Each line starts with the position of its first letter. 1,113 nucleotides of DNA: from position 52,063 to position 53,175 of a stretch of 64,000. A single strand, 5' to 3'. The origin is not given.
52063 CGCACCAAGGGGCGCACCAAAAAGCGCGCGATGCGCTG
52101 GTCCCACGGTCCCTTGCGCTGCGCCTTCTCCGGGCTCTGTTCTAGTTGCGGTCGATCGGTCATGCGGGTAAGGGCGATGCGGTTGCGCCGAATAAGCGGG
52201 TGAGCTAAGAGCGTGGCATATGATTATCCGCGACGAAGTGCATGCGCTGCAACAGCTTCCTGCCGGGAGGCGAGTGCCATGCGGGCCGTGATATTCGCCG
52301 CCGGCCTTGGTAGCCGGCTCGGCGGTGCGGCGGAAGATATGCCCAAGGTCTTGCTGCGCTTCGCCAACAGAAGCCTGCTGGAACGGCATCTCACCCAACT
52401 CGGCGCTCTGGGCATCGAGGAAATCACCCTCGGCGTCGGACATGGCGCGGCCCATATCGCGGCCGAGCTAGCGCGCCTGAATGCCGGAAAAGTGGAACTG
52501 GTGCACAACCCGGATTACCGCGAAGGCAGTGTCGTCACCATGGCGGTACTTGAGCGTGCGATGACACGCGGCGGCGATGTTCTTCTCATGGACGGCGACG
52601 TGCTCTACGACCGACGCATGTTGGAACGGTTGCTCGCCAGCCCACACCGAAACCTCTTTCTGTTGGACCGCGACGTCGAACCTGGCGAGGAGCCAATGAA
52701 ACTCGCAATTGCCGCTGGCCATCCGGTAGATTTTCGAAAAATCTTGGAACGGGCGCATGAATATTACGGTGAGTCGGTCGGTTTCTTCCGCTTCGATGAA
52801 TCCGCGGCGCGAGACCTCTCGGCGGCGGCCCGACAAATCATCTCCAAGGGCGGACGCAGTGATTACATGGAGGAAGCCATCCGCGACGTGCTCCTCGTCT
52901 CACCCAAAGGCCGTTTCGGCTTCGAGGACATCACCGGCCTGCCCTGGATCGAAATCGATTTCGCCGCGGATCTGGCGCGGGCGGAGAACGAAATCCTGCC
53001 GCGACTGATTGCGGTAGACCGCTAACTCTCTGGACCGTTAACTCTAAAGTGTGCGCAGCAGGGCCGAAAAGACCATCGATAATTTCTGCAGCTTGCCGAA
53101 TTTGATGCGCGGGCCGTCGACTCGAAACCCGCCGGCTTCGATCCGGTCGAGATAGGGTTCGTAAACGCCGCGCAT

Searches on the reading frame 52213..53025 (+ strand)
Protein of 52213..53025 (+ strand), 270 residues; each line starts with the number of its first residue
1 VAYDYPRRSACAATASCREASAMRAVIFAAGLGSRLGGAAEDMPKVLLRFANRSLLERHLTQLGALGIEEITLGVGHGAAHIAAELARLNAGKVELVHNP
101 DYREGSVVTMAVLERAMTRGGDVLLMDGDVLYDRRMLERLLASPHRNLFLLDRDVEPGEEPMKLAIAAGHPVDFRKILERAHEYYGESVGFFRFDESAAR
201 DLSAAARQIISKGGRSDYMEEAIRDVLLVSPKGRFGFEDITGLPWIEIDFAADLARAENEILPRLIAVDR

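Call 4: search_protein_families(library=pfam, proteins=[window:52213-53025:+], max_evalue=0.01)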
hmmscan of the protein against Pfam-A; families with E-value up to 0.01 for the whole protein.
window:52213-53025:+ (270 aa): 3 families
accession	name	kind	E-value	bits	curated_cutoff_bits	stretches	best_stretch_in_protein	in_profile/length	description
PF12804.13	NTP_transf_3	-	3.2e-13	50.6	27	1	25-144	1-111/160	MobA-like NTP transferase domain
PF01128.25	IspD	-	3.7e-05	24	27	1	24-114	2-89/221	2-C-methyl-D-erythritol 4-phosphate cytidylyltransferase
PF00483.29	NTP_transferase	-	0.00023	21.3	21.2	1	25-140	2-120/245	Nucleotidyl transferase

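Call 5: search_protein_families(library=ncbifam, proteins=[window:52213-53025:+], max_evalue=0.01)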
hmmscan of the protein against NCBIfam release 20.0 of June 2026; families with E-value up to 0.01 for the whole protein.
window:52213-53025:+ (270 aa): 27 families (the best 25 are shown)
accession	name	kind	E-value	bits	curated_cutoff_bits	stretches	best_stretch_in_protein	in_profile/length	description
TIGR03992.1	Arch_glmU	subfamily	1.1e-14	54.2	292.1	1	23-150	1-127/393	bifunctional sugar-1-phosphate nucleotidylyltransferase/acetyltransferase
NF038362.1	Sden_1164_fam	equivalog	2.2e-14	53.6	300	1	25-209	4-199/266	Sden_1164 family protein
NF041135.1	IPPtranDIPPsyn_Thcocales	equivalog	2.8e-14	52.9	580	1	23-262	1-218/419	bifunctional L-myo-inositol-1-phosphate cytidylyltransferase/CDP-L-myo-inositol myo-inositolphosphotransferase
NF041313.1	UDPGP_AglF_Halo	equivalog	1.8e-11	44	400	1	23-136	1-112/234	UTP--glucose-1-phosphate uridylyltransferase AglF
NF045665.1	NTPtran_DVU1551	equivalog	3e-10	39.7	315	1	24-105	2-75/359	DVU_1551 family NTP transferase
NF045761.1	NAMPUrTaseMurU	equivalog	5.6e-10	39.5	250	1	23-134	1-112/226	N-acetylmuramate alpha-1-phosphate uridylyltransferase MurU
TIGR01173.1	glmU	equivalog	8.3e-10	38.1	366.85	1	23-147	1-120/452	bifunctional UDP-N-acetylglucosamine diphosphorylase/glucosamine-1-phosphate N-acetyltransferase GlmU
NF010932.0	PRK14352.1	equivalog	3.1e-09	36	611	1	22-143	6-125/488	bifunctional UDP-N-acetylglucosamine diphosphorylase/glucosamine-1-phosphate N-acetyltransferase GlmU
TIGR03310.1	matur_MocA_YgfJ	equivalog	5.5e-09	36.3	186.45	1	25-129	2-99/188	molybdenum cofactor cytidylyltransferase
NF041173.1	Sug_nt_acttase_Thmprot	equivalog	6.6e-09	35.2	600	1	23-155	1-129/405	bifunctional sugar-1-phosphate nucleotidylyltransferase/acetyltransferase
NF010933.0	PRK14353.1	equivalog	1.2e-08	34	505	1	22-142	5-122/453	bifunctional UDP-N-acetylglucosamine diphosphorylase/glucosamine-1-phosphate N-acetyltransferase GlmU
NF010940.0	PRK14360.1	equivalog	7.6e-08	31.3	602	1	26-142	5-117/452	bifunctional UDP-N-acetylglucosamine diphosphorylase/glucosamine-1-phosphate N-acetyltransferase GlmU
NF045782.1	NicBOxredNboR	equivalog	9.9e-08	31.9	260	1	21-143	7-123/206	nicotine blue oxidoreductase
NF006986.0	PRK09451.1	equivalog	1.6e-06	27.2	725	1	21-145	4-123/456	bifunctional UDP-N-acetylglucosamine diphosphorylase/glucosamine-1-phosphate N-acetyltransferase GlmU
NF010934.1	PRK14354.1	equivalog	5.5e-06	25.1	450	1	25-129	2-99/447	bifunctional UDP-N-acetylglucosamine diphosphorylase/glucosamine-1-phosphate N-acetyltransferase GlmU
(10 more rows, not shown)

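Call 33: search_solved_structures(query=window:52279-53025:+, max_evalue=0.01, show_alignments=2)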
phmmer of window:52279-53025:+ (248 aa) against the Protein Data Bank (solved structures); distinct sequences matched with E-value up to 0.01: 16.
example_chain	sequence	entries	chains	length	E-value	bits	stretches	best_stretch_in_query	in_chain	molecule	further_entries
6pd1_A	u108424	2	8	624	2.4e-13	53.7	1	2-244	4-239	Nucleotidyl transferase/aminotransferase, class V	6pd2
4y7t_A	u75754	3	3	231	0.00039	23.5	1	1-113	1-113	Nucleotidyl transferase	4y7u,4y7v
1hm0_A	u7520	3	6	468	0.00088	22.4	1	3-107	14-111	N-ACETYLGLUCOSAMINE 1-PHOSPHATE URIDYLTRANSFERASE | UDP-N-ACETYLGLUCOSAMINE-1-PHOSPHATE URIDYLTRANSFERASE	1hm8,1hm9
1g95_A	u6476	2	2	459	0.00094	22.3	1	3-107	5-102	N-ACETYLGLUCOSAMINE-1-PHOSPHATE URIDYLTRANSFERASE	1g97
1jyk_A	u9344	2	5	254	0.00096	22.3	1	2-56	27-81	CTP:phosphocholine Cytidylyltransferase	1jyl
4jd0_A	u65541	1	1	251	0.0015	21.6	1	2-113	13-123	Nucleotidyl transferase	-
8yre_D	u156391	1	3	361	0.0017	21.4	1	1-56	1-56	Mannose-1-phosphate guanylyltransferase 1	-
7x8j_A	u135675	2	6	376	0.0018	21.4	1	1-56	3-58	Mannose-1-phosphate guanylyltransferase 1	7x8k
5xhw_A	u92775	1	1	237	0.0018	21.3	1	3-80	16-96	Putative 6-deoxy-D-mannoheptose pathway protein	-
4aaw_A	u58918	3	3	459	0.0029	20.7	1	3-66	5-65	BIFUNCTIONAL PROTEIN GLMU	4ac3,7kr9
5vmk_A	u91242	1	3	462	0.0034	20.5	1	3-120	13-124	Bifunctional protein GlmU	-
6jq8_A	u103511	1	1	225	0.0043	20.1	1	3-69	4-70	Putative 6-deoxy-D-mannoheptose pathway protein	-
7whr_B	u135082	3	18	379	0.0044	20.1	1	1-56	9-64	Nucleotidyl transferase family protein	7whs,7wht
2xme_A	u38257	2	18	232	0.0057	19.7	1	1-176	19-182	CTP-INOSITOL-1-PHOSPHATE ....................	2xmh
2v0h_A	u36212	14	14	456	0.0089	19.1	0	2-70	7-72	BIFUNCTIONAL PROTEIN GLMU | GLUCOSAMINE-1-PHOSPHATE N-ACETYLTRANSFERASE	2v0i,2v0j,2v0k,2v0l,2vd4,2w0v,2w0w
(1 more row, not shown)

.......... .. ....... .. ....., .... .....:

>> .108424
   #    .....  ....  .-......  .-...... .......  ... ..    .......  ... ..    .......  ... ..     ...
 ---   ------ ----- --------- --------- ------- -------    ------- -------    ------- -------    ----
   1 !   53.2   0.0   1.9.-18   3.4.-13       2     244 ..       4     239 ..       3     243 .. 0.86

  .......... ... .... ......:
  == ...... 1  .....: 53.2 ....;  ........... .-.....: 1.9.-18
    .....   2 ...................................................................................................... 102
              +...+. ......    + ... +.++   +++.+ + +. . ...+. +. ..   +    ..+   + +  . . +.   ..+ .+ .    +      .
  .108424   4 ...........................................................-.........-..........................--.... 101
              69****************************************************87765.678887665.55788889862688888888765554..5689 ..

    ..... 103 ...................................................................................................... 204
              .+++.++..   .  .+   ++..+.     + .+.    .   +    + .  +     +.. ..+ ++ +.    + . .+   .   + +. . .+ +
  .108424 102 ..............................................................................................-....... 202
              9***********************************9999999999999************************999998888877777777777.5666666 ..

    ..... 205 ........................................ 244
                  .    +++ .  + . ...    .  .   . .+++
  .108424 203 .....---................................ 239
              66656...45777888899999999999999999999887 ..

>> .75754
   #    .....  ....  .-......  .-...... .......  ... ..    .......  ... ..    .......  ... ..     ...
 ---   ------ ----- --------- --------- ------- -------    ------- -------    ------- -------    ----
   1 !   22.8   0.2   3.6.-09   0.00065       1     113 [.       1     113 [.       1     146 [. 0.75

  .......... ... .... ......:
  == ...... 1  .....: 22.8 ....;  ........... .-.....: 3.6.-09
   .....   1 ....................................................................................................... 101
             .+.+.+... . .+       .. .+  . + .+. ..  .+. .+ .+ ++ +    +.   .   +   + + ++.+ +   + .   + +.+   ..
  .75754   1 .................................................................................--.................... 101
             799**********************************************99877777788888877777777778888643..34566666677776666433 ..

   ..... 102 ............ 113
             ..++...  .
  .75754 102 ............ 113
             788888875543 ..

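Call 55: find_homologous_proteins(query=window:52279-53025:+, max_evalue=1e-20)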
Query window:52279-53025:+ (248 aa): 3054 proteins with E <= 1e-20 among 8000 candidates; the best 120 are listed.
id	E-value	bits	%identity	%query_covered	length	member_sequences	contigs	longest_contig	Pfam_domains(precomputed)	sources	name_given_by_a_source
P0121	4.0e-155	533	100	100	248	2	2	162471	PF12804.14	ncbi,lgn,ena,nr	ncbi:MAG: phosphocholine cytidylyltransferase family protein [Proteobacteria bacterium]|nr:phosphoch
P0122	2.2e-139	481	90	100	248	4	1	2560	PF12804.14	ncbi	-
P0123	8.3e-135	466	87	100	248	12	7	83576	PF00483.30,PF12804.14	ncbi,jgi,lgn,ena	jgi:choline kinase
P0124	2.4e-132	458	85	100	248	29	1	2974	PF00483.30,PF12804.14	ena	-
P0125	5.4e-132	457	85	100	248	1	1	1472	PF12804.14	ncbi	-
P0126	2.3e-130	451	85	100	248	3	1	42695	PF00483.30,PF12804.14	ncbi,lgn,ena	-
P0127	1.6e-127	442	83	100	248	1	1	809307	PF12804.14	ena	-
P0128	3.9e-126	438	82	100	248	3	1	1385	PF12804.14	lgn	-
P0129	1.2e-125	436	80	100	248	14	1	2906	PF12804.14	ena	-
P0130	1.5e-122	426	80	100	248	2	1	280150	PF12804.14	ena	-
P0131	1.6e-122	426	80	100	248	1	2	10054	PF12804.14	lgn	-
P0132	3.0e-122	425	80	100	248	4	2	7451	PF12804.14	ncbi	ncbi:MAG: phosphocholine cytidylyltransferase family protein [Alphaproteobacteria bacterium]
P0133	7.6e-121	420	78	100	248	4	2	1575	PF12804.14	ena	-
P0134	1.2e-120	420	80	98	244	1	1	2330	PF12804.14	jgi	jgi:choline kinase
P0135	2.1e-119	416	79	100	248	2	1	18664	PF12804.14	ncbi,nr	ncbi:MAG: phosphocholine cytidylyltransferase family protein [Alphaproteobacteria bacterium]|nr:phos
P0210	3.0e-77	278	56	98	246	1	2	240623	PF00483.30,PF12804.14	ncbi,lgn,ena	ncbi:MAG: phosphocholine cytidylyltransferase family protein [Alphaproteobacteria bacterium]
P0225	1.6e-75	272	53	100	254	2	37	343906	PF00483.30,PF01128.26,PF12804.14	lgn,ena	-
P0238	1.0e-74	269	55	98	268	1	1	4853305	PF01128.26,PF12804.14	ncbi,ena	-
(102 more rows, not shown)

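Call 56: find_encoding_contigs(protein=P0238, flank=8000, max_places=1)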
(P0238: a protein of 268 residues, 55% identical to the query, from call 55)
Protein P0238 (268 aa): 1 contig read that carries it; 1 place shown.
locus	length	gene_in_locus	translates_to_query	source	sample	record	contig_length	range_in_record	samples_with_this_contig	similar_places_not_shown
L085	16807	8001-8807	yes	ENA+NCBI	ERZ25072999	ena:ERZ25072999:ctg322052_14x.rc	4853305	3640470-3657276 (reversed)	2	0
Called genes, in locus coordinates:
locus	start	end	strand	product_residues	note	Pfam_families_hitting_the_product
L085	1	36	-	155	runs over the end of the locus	-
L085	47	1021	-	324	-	PF08240:ADH_N, PF00107:ADH_zinc_N, PF13602:ADH_zinc_N_2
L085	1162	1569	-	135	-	PF22278:DUF6958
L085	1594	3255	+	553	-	PF13714:PEP_mutase, PF00483:NTP_transferase (faint), PF12804:NTP_transf_3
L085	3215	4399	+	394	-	PF02776:TPP_enzyme_N, PF02775:TPP_enzyme_C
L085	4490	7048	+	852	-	PF03176:MMPL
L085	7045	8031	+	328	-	PF03706:LPG_synthase_TM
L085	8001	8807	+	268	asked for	PF01128:IspD (weak), PF12804:NTP_transf_3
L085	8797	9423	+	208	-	PF01066:CDP-OH_P_transf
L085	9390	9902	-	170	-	PF09411:PagL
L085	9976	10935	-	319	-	PF00561:Abhydrolase_1, PF12146:Hydrolase_4, PF12697:Abhydrolase_6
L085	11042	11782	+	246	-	PF00565:SNase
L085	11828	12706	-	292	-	PF04542:Sigma70_r2, PF04539:Sigma70_r3 (faint), PF04545:Sigma70_r4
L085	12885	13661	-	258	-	-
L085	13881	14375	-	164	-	PF02559:CarD_TRCF_RID, PF21095:CarD_C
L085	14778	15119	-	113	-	PF12797:Fer4_2 (faint), PF12837:Fer4_6 (faint), PF13237:Fer4_10 (faint), PF12838:Fer4_7 (weak), PF13187:Fer4_9 (weak), PF13484:Fer4_16 (faint), PF00037:Fer4 (weak), PF11953:DUF3470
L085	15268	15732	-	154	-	PF05099:TerB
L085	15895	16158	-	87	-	-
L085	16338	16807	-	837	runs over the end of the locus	PF22527:DEXQc_Suv3, PF00271:Helicase_C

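Call 57: find_encoding_contigs(protein=P0225, flank=8000, max_places=1)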
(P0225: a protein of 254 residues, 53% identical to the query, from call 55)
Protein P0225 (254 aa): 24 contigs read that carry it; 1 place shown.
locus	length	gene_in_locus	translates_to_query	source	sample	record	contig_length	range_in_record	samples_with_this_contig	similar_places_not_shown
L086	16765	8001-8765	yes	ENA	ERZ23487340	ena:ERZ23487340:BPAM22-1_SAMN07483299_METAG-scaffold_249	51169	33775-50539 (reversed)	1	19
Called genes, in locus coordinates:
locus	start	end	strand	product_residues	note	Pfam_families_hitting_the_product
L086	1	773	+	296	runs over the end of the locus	PF03447:NAD_binding_3, PF01958:Asp_DH_C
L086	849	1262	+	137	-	PF02152:FolB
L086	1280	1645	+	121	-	PF01329:Pterin_4a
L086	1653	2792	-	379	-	PF02776:TPP_enzyme_N, PF02775:TPP_enzyme_C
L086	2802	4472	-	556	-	PF13714:PEP_mutase, PF12804:NTP_transf_3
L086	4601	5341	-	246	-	PF05494:MlaC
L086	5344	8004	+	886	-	PF03176:MMPL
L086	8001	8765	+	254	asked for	PF00483:NTP_transferase (weak), PF01128:IspD (weak), PF12804:NTP_transf_3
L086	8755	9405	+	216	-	PF01066:CDP-OH_P_transf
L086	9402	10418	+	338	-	PF01073:3Beta_HSD, PF01370:Epimerase, PF02719:Polysacc_synt_2 (weak), PF04321:RmlD_sub_bind, PF05368:NmrA, PF13460:NAD_binding_10, PF16363:GDP_Man_Dehyd, PF07993:NAD_binding_4, +1 more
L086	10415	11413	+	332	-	PF03706:LPG_synthase_TM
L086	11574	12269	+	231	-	PF01066:CDP-OH_P_transf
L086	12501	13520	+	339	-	PF02401:LYTB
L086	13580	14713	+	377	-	PF04055:Radical_SAM, PF11946:DUF3463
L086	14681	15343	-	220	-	PF01048:PNP_UDP_1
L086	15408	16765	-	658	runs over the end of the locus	PF00432:Prenyltrans (faint), PF13249:SQHop_cyclase_N, PF13243:SQHop_cyclase_C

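Call 58: find_encoding_contigs(protein=P0210, flank=8000, max_places=1)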
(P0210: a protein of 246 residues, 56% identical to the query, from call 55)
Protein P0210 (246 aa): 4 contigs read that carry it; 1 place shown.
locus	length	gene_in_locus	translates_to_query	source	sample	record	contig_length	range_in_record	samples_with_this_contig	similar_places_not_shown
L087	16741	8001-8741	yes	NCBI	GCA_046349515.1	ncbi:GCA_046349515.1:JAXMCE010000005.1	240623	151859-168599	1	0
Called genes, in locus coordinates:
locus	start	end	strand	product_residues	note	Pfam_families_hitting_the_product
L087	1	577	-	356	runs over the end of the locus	PF08392:FAE1_CUT1_RppA, PF00195:Chal_sti_synt_N, PF08545:ACP_syn_III (weak), PF02797:Chal_sti_synt_C, PF08541:ACP_syn_III_C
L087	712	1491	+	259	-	PF00378:ECH_1, PF16113:ECH_2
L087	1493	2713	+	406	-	PF02515:CoA_transf_3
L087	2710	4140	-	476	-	PF01139:RtcB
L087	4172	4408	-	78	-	-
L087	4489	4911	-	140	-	PF01951:Archease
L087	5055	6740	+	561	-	PF02776:TPP_enzyme_N, PF00205:TPP_enzyme_M, PF02775:TPP_enzyme_C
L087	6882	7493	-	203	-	PF05494:MlaC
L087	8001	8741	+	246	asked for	PF00483:NTP_transferase (weak), PF12804:NTP_transf_3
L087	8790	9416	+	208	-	PF01066:CDP-OH_P_transf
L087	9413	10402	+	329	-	PF01073:3Beta_HSD, PF01370:Epimerase, PF02719:Polysacc_synt_2 (weak), PF04321:RmlD_sub_bind (weak), PF05368:NmrA, PF07993:NAD_binding_4, PF13460:NAD_binding_10, PF16363:GDP_Man_Dehyd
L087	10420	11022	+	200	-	PF01066:CDP-OH_P_transf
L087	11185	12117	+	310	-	PF02401:LYTB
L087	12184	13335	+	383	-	PF04055:Radical_SAM, PF11946:DUF3463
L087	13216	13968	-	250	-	PF01048:PNP_UDP_1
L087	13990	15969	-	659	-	PF13249:SQHop_cyclase_N, PF09492:Pec_lyase (faint), PF13243:SQHop_cyclase_C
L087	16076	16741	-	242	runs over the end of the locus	PF04402:SIMPL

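Call 69: search_protein_families(library=ncbifam, proteins=[L086:4601-5341:-, L086:5344-8004:+, L086:9402-10418:+, L086:10415-11413:+, L086:11574-12269:+, L085:4490-7048:+, L085:7045-8031:+, L087:6882-7493:-], max_evalue=1e-20)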
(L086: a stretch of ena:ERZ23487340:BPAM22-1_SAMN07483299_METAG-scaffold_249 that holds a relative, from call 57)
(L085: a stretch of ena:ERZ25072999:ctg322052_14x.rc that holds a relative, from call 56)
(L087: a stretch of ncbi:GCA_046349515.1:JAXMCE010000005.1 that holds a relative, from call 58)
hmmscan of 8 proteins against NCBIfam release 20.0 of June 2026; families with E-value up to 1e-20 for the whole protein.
L086:4601-5341:- (246 aa): 1 family
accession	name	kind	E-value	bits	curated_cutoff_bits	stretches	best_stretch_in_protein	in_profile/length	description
TIGR03481.1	HpnM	hypoth_equivalog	5.6e-59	198.8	160.1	1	50-241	8-199/200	hopanoid biosynthesis associated membrane protein HpnM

L086:5344-8004:+ (886 aa): 5 families
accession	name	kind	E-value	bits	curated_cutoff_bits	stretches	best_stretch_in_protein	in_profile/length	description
TIGR03480.1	HpnN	hypoth_equivalog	1.6e-291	969.3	751.85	1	13-879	2-860/862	hopanoid biosynthesis associated RND transporter like protein HpnN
NF052374.1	HopndTporHpnN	equivalog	3.8e-217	723.3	1100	1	14-875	6-854/858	hopanoid transporter HpnN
NF045600.2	BstA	equivalog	2.5e-56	191.1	1400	2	14-564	6-566/903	sterol transporter cytoplasmic membrane protein BstA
TIGR00921.1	2A067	subfamily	2e-42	145.2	351.9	1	261-438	557-733/733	hydrophobe/amphiphile efflux-3 (HAE3) family transporter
TIGR00833.1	actII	subfamily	2.3e-33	115.6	874.7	1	261-512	149-405/910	MMPL family RND transporter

L086:9402-10418:+ (338 aa): 4 families
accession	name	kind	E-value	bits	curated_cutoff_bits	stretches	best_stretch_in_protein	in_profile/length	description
TIGR03466.1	HpnA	hypoth_equivalog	2.6e-149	496.5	367.65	1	1-329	1-327/327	hopanoid-associated sugar epimerase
NF052578.1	StrlDmthSdmBMthl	equivalog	2.7e-72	244.3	600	1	1-328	1-327/328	sterol demethylase protein SdmB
NF042422.1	oxyalk_red_OleD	equivalog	6.7e-38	130.9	580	1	1-312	1-316/329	2-alkyl-3-oxoalkanoate reductase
NF042423.1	oxyalk_red_Shew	equivalog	4.5e-35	121.3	580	1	3-309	11-320/331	2-alkyl-3-oxoalkanoate reductase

L086:10415-11413:+ (332 aa): 1 family
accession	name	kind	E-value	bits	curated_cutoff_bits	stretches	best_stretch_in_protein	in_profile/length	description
TIGR03476.1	HpnL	subfamily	1.6e-95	320.1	195.65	1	3-319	3-318/318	putative membrane protein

L086:11574-12269:+ (231 aa): 0 families

L085:4490-7048:+ (852 aa): 5 families
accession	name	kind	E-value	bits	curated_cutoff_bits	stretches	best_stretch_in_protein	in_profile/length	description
TIGR03480.1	HpnN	hypoth_equivalog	5.2e-263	875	751.85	1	1-843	14-857/862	hopanoid biosynthesis associated RND transporter like protein HpnN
NF052374.1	HopndTporHpnN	equivalog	9.7e-194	645.9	1100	1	1-843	17-855/858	hopanoid transporter HpnN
NF045600.2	BstA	equivalog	4.3e-50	170.5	1400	1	6-844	21-896/903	sterol transporter cytoplasmic membrane protein BstA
TIGR00921.1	2A067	subfamily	6.1e-41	140.3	351.9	1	231-410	555-733/733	hydrophobe/amphiphile efflux-3 (HAE3) family transporter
TIGR00833.1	actII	subfamily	9.5e-29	100.3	874.7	1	217-477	132-403/910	MMPL family RND transporter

L085:7045-8031:+ (328 aa): 1 family
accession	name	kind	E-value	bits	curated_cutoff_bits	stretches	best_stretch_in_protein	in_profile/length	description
TIGR03476.1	HpnL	subfamily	2.7e-91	306.2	195.65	1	1-315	1-318/318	putative membrane protein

L087:6882-7493:- (203 aa): 1 family
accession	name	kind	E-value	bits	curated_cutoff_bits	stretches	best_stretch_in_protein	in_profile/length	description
TIGR03481.1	HpnM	hypoth_equivalog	7.6e-62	208.2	160.1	1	8-197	11-198/200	hopanoid biosynthesis associated membrane protein HpnM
